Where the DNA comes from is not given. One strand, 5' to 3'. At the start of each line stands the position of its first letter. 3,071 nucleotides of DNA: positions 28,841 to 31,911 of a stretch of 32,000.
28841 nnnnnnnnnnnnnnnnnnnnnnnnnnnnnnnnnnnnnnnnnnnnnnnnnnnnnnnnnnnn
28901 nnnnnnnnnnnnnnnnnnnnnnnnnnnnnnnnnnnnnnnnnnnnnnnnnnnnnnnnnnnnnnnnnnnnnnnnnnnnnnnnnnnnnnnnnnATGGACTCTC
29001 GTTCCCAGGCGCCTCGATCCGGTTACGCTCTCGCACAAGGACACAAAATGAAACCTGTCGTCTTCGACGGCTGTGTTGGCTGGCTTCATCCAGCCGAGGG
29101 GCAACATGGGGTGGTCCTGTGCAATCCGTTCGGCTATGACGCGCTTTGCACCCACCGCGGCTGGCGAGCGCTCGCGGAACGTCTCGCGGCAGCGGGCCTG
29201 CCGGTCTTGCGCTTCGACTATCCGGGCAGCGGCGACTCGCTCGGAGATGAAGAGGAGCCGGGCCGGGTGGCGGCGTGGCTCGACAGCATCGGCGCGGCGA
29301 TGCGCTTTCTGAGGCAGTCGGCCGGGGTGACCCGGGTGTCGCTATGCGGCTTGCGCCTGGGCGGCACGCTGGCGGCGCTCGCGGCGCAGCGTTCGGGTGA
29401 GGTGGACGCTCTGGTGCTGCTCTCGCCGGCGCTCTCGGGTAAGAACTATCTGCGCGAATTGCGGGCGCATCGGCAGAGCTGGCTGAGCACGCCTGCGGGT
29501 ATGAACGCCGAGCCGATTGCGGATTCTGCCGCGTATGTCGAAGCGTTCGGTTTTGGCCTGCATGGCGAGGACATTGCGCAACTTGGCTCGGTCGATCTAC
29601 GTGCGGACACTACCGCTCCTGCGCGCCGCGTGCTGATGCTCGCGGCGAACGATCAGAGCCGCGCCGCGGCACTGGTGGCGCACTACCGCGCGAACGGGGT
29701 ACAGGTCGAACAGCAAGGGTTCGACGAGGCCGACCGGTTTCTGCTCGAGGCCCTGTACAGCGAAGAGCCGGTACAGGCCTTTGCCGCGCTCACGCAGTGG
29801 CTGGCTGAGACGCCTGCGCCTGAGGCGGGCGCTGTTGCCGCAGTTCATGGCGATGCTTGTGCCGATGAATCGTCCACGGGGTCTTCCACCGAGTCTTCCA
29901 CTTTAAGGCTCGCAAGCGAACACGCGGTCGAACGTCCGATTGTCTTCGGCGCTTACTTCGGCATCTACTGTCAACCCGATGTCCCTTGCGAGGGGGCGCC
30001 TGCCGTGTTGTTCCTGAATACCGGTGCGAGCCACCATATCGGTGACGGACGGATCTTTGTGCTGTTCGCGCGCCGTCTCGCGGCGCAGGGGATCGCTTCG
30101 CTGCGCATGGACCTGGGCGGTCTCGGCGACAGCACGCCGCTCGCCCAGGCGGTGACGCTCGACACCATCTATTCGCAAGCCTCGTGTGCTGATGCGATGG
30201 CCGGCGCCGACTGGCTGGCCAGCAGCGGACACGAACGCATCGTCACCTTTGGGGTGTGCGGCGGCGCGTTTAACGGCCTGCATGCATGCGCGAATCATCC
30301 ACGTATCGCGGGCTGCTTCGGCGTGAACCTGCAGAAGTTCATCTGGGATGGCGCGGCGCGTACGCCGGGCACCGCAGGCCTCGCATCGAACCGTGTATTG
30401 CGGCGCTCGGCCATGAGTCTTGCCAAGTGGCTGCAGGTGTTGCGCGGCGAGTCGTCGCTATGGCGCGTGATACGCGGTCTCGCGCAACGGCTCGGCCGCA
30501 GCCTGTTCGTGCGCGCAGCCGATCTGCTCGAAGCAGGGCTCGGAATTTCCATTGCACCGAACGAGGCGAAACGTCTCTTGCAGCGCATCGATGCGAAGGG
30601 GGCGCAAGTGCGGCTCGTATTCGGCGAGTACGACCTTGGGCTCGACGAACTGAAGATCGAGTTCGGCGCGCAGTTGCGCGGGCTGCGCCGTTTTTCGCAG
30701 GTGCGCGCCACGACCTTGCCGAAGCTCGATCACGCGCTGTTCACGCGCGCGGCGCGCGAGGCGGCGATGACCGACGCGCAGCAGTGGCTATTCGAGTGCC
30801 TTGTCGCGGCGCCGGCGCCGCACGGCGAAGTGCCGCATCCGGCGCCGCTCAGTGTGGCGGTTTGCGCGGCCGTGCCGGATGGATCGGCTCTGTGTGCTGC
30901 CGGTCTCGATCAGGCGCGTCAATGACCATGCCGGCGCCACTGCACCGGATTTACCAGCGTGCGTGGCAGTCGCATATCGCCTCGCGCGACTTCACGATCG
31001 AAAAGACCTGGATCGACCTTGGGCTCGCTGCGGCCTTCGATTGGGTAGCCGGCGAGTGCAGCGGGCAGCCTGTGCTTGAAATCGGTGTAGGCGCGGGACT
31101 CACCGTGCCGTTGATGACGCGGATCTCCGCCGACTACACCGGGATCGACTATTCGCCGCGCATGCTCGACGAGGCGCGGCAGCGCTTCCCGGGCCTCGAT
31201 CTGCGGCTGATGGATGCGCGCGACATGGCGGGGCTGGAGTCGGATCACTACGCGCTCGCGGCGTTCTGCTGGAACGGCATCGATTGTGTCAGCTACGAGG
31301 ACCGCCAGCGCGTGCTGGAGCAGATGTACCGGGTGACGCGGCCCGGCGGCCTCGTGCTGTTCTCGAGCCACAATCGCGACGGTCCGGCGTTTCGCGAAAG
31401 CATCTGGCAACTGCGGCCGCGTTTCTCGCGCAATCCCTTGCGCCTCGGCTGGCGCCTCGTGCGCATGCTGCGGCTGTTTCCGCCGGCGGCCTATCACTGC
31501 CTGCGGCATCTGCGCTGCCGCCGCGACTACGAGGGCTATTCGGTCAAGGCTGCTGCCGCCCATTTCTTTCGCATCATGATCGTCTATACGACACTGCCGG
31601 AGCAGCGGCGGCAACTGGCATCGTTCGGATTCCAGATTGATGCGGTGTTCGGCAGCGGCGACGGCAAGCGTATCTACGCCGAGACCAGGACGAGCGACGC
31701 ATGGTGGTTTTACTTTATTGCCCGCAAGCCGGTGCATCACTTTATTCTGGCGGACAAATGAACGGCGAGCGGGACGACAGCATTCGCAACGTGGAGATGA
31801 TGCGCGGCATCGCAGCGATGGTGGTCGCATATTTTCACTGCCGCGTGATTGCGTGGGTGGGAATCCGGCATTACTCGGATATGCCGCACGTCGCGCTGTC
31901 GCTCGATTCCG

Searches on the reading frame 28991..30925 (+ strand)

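Call 78: search_protein_families(library=pfam, proteins=[window:28991-30925:+], max_evalue=0.001)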
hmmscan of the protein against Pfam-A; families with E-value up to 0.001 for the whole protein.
window:28991-30925:+ (644 aa): 3 families
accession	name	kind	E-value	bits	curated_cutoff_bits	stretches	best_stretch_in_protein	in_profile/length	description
PF12146.15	Hydrolase_4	-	1.2e-14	54.7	27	1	60-163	22-125/239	Serine aminopeptidase, S33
PF00561.26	Abhydrolase_1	-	1.4e-10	41.7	25.8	1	54-151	12-103/245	alpha/beta hydrolase fold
PF12697.13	Abhydrolase_6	-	1e-07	33.3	26.3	1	41-248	1-203/217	Alpha/beta hydrolase family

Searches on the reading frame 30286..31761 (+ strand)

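Call 78: search_protein_families(library=pfam, proteins=[window:30286-31761:+], max_evalue=0.001)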
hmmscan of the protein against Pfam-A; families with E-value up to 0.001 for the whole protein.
window:30286-31761:+ (491 aa): 5 families
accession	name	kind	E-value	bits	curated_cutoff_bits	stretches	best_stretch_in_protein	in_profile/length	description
PF13649.12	Methyltransf_25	-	1.7e-15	57.9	27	1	263-355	1-97/97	Methyltransferase domain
PF08241.18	Methyltransf_11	-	8.5e-14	52.4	21.2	1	264-359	1-95/95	Methyltransferase domain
PF08242.18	Methyltransf_12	-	6e-10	40.2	30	1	264-356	1-97/98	Methyltransferase domain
PF13489.12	Methyltransf_23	-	2.7e-07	30.9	27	1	259-375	22-124/164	Methyltransferase domain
PF13847.12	Methyltransf_31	-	5.8e-07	29.7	27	1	259-363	3-113/145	Methyltransferase domain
